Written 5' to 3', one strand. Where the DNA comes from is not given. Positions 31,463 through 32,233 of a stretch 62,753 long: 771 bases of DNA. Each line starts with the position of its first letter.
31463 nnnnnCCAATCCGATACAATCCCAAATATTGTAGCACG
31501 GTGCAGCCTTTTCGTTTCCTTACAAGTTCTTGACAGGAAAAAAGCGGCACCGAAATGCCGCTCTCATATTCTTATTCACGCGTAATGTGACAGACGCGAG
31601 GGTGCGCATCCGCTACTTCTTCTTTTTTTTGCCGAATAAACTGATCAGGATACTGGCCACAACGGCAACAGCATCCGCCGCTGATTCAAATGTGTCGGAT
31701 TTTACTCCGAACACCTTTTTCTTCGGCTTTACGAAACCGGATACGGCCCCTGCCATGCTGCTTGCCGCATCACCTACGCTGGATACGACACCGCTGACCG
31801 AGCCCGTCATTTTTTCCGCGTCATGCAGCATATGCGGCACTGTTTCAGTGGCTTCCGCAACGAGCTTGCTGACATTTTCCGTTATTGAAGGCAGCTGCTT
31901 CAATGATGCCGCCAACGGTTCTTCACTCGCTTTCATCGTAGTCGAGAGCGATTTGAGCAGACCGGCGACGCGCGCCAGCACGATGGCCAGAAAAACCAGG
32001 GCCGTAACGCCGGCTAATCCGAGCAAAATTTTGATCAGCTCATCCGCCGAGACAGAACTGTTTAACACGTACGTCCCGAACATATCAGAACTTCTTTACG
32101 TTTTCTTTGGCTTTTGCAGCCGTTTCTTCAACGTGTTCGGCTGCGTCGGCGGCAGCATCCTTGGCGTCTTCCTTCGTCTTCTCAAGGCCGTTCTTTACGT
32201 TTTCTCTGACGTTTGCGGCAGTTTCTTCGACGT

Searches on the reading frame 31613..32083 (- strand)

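Call 23: search_protein_families(library=pfam, proteins=[window:31613-32083:-], max_evalue=0.0001)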
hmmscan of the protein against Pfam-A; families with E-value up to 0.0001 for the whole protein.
window:31613-32083:- (156 aa): 1 family
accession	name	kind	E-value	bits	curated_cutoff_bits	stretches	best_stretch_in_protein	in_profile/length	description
PF06103.16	DUF948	-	8.2e-06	26.4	37.2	1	28-110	9-84/89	Bacterial protein of unknown function (DUF948)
